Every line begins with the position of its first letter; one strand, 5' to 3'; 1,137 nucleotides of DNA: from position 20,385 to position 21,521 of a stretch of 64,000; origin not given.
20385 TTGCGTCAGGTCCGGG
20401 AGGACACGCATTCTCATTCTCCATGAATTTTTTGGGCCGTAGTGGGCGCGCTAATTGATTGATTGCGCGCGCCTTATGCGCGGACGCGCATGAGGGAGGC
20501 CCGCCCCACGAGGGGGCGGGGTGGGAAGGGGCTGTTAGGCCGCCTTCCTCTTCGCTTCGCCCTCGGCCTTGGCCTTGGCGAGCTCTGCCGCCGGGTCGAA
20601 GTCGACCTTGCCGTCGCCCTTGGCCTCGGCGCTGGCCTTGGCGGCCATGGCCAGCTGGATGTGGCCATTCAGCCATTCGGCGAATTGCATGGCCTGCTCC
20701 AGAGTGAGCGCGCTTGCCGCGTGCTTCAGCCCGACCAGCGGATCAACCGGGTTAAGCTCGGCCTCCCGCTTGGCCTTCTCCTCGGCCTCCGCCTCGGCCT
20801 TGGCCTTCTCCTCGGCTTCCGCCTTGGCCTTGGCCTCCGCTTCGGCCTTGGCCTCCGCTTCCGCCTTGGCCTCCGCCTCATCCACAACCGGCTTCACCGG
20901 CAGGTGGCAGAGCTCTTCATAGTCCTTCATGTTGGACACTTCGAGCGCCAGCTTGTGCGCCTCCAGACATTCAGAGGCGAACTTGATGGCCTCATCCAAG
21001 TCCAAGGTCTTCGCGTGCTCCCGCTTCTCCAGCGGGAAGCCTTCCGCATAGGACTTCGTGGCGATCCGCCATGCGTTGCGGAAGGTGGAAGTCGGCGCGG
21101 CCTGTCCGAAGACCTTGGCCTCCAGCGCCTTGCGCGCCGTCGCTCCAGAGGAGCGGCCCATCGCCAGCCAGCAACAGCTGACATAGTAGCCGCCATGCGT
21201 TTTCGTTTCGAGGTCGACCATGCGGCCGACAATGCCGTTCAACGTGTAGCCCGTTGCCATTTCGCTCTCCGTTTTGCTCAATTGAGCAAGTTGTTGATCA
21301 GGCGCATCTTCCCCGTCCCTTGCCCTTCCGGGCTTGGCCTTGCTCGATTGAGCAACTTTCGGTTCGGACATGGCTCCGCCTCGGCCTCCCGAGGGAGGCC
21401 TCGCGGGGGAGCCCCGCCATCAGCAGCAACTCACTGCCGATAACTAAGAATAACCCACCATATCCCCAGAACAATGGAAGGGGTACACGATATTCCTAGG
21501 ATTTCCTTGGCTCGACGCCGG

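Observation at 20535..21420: Gene guarded by two perfect or near-perfect 16-bp palindromes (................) 50 bp apart, plus an upstream GC hairpin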

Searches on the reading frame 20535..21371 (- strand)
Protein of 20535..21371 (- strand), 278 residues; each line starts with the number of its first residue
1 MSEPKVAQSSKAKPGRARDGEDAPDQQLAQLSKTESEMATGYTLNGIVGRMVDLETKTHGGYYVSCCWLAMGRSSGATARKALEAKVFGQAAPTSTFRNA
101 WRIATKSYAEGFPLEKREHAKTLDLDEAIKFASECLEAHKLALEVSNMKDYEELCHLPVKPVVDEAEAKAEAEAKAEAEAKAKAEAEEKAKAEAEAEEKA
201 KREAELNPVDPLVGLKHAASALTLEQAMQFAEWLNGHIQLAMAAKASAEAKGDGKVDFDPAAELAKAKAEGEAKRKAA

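Call 4: search_protein_families(library=pfam, proteins=[window:20535-21371:-], max_evalue=1)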
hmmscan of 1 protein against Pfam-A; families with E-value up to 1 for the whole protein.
window:20535-21371:- (278 aa): 3 families
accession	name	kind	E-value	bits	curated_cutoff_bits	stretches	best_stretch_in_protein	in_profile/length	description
PF19631.4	Trypco2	-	0.015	16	24.2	0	236-276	31-67/78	Trypsin-co-occurring domain 2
PF12757.12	Eisosome1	-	0.051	14.2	25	1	149-201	73-125/126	Eisosome protein 1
PF15927.10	Casc1_N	-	0.42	10.7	28.2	1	166-233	3-72/201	Cancer susceptibility candidate 1 N-terminus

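Call 5: search_protein_families(library=phrogs, proteins=[window:20535-21371:-], max_evalue=1)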
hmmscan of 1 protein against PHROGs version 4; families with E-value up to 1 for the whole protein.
window:20535-21371:- (278 aa): 2 families
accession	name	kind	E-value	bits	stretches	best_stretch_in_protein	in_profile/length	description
phrog_11408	-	unknown function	0.49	10.6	1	142-202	62-121/247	-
phrog_3793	-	unknown function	0.58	10.3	1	163-205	108-150/272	-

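Call 9: search_dna_similar(query=window:20535-21371:-, collection=phages, mode=protein)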
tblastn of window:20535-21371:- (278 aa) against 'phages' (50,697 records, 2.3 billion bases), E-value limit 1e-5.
No match.

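Call 10: find_homologous_proteins(query=window:20535-21371:-)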
Query window:20535-21371:- (278 aa): 5 proteins with E <= 0.001 among 8000 candidates.
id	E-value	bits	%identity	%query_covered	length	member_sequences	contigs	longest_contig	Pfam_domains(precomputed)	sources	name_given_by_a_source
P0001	7.6e-107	375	95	67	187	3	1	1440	-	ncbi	ncbi:MAG: hypothetical protein E5V72_24590, partial [Mesorhizobium sp.]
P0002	4.5e-67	244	60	74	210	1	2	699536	-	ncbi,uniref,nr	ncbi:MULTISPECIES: hypothetical protein [unclassified Mesorhizobium]|uniref:hypothetical protein n=1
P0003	5.5e-66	241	60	73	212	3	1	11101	-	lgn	-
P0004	5.9e-5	41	-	-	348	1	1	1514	-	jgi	-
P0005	3.6e-4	38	35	6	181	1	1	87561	-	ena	-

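Call 14: find_encoding_contigs(protein=P0002, flank=6000)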
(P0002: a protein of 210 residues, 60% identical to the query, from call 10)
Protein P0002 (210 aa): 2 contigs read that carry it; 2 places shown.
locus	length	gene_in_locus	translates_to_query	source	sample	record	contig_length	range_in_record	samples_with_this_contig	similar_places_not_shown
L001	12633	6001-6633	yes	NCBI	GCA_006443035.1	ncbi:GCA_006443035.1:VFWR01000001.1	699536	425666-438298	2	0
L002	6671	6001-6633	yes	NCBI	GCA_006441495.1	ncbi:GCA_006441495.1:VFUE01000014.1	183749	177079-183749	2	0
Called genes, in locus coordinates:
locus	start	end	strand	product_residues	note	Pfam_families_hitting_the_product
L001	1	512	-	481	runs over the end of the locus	-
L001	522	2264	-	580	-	PF05876:GpA_ATPase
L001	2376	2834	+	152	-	-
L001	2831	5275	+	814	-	PF09250:Prim-Pol, PF19263:DUF5906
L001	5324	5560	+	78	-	-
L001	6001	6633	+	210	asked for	-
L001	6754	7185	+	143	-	-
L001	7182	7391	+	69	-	-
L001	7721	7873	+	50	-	-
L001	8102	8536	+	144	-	-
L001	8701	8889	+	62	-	-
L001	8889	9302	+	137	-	PF22653:DUF7007 (faint)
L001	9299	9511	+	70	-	-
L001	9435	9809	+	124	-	-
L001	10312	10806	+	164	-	-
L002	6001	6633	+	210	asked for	-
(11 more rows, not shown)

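Call 15: find_encoding_contigs(protein=P0003, flank=6000)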
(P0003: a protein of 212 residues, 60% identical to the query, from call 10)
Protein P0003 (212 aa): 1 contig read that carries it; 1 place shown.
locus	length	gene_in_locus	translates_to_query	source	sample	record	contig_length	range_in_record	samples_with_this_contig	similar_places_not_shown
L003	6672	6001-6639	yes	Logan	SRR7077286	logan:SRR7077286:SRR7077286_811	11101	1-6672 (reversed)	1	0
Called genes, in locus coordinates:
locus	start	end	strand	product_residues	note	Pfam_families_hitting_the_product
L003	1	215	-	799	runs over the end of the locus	PF00657:Lipase_GDSL, PF13472:Lipase_GDSL_2, PF13753:SWM_repeat (weak)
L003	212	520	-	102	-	-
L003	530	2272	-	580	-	PF05876:GpA_ATPase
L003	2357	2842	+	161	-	-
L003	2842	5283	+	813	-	PF09250:Prim-Pol, PF08706:D5_N (weak), PF19263:DUF5906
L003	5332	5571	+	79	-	-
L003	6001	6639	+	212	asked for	-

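Call 22: find_related_loci(query=A2, collection=genome_contigs, flank=8000)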
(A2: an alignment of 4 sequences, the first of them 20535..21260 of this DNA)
Query A2 (241 aa) in genome_contigs; peptide patterns used: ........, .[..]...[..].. (x = any residue, [..] = any of these).
56 stretches matched a pattern; 3 encode a relative of the query (tblastn E <= 1e-3); 3 distinct loci.
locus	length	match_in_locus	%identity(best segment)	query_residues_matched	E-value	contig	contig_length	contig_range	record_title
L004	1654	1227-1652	96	3-144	5e-97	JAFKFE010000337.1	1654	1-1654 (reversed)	MAG: Alphaproteobacteria bacterium isolate SCN18_30_10_14_R4_P_64_8 SCN18_30_10_14_R4_P_scaffold_20889, whole genome sho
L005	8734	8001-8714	54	3-240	3e-60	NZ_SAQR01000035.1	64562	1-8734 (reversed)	MAG: Mesorhizobium sp. isolate N.Ca.IN.015.10.1 NODE_35_length_64562_cov_11.960500, whole genome shotgun sequence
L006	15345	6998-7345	62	3-118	1e-46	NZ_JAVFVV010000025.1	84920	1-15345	Mesorhizobium sp. LHD-90 LHD.90_ctg26, whole genome shotgun sequence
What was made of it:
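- The named type-I loci come from Mesorhizobium or an unclassified alphaproteobacterial MAG (calls 10, 14, 22).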

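Call 23: find_related_loci(query=A2, collection=viral_contigs, flank=8000)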
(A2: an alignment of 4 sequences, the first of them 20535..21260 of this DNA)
Query A2 (241 aa) in viral_contigs; peptide patterns used: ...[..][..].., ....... (x = any residue, [..] = any of these).
200 stretches matched a pattern; 3 encode a relative of the query (tblastn E <= 1e-3); 3 distinct loci.
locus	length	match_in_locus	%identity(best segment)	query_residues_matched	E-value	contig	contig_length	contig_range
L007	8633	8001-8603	60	1-205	8e-65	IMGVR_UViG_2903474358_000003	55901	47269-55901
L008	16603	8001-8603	60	1-205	6e-65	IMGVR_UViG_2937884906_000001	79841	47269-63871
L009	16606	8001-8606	62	1-206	6e-64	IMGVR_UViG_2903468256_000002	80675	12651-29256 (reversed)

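Call 38: find_related_loci(query=A4, collection=metagenome_contigs, flank=3000)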
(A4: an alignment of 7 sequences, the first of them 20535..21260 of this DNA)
Query A4 (241 aa) in metagenome_contigs; peptide patterns used: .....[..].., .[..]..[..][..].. (x = any residue, [..] = any of these).
324 stretches matched a pattern; 6 encode a relative of the query (tblastn E <= 1e-3); 6 distinct loci.
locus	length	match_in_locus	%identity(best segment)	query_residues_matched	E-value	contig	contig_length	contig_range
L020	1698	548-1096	50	4-197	3e-56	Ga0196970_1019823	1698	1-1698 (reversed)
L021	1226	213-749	49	3-203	2e-49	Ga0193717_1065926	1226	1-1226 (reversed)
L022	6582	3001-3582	51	4-207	4e-59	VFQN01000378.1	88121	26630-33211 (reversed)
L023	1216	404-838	53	1-140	2e-44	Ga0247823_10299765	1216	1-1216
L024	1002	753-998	62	3-81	5e-30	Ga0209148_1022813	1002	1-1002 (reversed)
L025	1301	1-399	41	57-202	2e-24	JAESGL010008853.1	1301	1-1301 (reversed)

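Call 40: predict_structure(alignment_id=A2)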
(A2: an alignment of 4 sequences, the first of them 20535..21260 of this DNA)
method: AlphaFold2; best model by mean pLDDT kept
length: 241 residues; sequences in the alignment: 4
mean_pLDDT: 60.4   pTM: 0.48
mean pLDDT of the five models: 60.4, 51.2, 49.9, 49.4, 42.0
residues with pLDDT >= 90: 0; 70-90: 83; 50-70: 93; < 50: 65
segments of 3 or more residues with pLDDT < 50: 122-136, 155-161, 163-170, 172-185, 214-217, 239-241
pLDDT, mean of each block of 10 residues (from residue 1): 63 65 71 69 78 76 79 63 75 76 71 69 45 48 50 48 42 43 48 56 54 50 59 54 46
secondary structure, 60 per line:
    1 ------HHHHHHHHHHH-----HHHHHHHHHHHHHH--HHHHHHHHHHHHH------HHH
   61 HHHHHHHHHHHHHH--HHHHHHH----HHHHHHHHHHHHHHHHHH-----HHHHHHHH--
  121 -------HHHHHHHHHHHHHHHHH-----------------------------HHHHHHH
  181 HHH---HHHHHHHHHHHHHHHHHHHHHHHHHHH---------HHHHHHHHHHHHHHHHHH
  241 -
elements in order: H7-17 H23-36 H39-51 H58-74 H77-83 H88-105 H111-118 H128-144 H174-183 H187-213 H223-240

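Call 45: search_protein_families(library=pfam, alignment_id=A5, max_evalue=0.1)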
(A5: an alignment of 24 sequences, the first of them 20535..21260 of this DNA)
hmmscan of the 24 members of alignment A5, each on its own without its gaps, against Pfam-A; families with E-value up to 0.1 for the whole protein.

A. member 1, window:20535-21260:- (241 aa): 3 families
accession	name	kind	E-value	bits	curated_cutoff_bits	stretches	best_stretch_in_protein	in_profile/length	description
PF19631.4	Trypco2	-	0.0089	16.7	24.2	0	199-239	31-67/78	Trypsin-co-occurring domain 2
PF12757.12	Eisosome1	-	0.04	14.6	25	1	112-164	73-125/126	Eisosome protein 1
PF20550.3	DUF6764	-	0.049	14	27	1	118-211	37-135/164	Family of unknown function (DUF6764)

B. families by the number of members that match (of 24 scanned): 9 families
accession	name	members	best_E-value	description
PF19631.4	Trypco2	1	0.0089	Trypsin-co-occurring domain 2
PF14303.12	NAM-associated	1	0.0094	No apical meristem-associated C-terminal domain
PF21791.3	MDHAR3-like_C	1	0.017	Monodehydroascorbate reductase 3-like, C-terminal domain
PF16199.10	Radical_SAM_C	1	0.023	Radical_SAM C-terminal domain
PF12491.13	ApoB100_C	1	0.025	Apolipoprotein B100 C terminal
PF12757.12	Eisosome1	1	0.04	Eisosome protein 1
PF20550.3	DUF6764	1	0.049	Family of unknown function (DUF6764)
PF07147.18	PDCD9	1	0.057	Mitochondrial 28S ribosomal protein S30 (PDCD9)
PF00075.30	RNase_H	1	0.059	RNase H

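Call 49: predict_structure(alignment_id=A5)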
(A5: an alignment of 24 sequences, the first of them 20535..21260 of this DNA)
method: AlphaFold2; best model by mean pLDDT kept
length: 241 residues; sequences in the alignment: 24
mean_pLDDT: 85.7   pTM: 0.52
mean pLDDT of the five models: 85.7, 84.8, 84.6, 80.7, 80.1
residues with pLDDT >= 90: 125; 70-90: 84; 50-70: 30; < 50: 2
segments of 3 or more residues with pLDDT < 50: none
pLDDT, mean of each block of 10 residues (from residue 1): 83 83 88 90 94 94 96 95 96 96 94 94 61 74 87 88 75 75 91 92 88 65 81 79 64
secondary structure, 60 per line:
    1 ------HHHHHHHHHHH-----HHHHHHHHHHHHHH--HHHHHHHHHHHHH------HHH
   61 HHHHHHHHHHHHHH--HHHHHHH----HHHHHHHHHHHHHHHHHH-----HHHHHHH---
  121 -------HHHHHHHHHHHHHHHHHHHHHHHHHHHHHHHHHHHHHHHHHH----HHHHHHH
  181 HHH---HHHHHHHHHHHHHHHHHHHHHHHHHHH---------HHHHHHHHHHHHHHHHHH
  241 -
elements in order: H7-17 H23-36 H39-51 H58-74 H77-83 H88-105 H111-117 H128-169 H174-183 H187-213 H223-240
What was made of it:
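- The protein has the three-part layout typical of small terminases and initiators: an N-terminal domain, a long helix and a C-terminal segment (call 49).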
